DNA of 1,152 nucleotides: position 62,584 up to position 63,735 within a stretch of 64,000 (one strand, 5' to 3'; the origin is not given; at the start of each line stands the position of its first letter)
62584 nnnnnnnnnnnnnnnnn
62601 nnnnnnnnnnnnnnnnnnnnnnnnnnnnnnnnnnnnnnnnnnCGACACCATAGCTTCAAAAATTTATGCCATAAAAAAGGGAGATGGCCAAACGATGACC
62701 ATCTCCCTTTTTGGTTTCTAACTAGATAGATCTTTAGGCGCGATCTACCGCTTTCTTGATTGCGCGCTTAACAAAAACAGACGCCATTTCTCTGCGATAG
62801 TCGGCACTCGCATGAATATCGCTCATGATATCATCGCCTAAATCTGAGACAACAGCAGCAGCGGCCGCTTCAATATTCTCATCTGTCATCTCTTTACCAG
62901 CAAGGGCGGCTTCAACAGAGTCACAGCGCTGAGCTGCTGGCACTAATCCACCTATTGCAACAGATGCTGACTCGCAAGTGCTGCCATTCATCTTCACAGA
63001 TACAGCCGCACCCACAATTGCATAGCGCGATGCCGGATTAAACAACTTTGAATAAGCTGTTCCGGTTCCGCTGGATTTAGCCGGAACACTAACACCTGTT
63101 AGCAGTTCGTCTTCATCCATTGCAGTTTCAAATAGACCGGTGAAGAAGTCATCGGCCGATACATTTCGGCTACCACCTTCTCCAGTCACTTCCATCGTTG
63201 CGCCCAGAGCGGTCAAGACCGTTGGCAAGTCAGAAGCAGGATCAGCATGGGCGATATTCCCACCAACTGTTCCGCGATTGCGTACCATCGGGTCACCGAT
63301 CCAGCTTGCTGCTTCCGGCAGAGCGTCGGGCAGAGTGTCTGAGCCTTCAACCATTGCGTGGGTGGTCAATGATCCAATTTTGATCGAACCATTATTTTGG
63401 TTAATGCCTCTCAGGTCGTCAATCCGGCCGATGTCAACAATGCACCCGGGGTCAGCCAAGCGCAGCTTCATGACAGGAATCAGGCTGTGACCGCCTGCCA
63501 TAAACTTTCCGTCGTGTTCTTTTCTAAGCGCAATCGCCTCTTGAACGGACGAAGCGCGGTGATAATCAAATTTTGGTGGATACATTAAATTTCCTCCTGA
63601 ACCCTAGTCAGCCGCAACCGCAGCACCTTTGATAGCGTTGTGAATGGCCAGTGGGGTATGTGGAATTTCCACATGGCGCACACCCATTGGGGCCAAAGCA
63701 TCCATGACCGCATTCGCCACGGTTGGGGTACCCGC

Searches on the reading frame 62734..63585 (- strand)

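Call 37: search_protein_families(library=ncbifam, proteins=[window:62734-63585:-], max_evalue=1e-30)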
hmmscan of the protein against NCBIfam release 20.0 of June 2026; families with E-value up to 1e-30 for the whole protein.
window:62734-63585:- (283 aa): 4 families
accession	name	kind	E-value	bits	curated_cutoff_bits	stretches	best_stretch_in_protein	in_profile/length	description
NF041019.1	glyceraldDH_beta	equivalog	8.9e-85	284.3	350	1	1-278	1-279/280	glyceraldehyde dehydrogenase subunit beta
NF043083.1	XdhB_XDHase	equivalog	2.3e-43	148.4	310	1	7-282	6-286/289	xanthine dehydrogenase subunit XdhB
TIGR02963.1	xanthine_xdhA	equivalog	4.9e-41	140.8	467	1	12-275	199-464/468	xanthine dehydrogenase small subunit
NF007427.0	PRK09971.1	equivalog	1e-40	139.8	287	1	7-282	6-286/292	xanthine dehydrogenase FAD-binding subunit XdhB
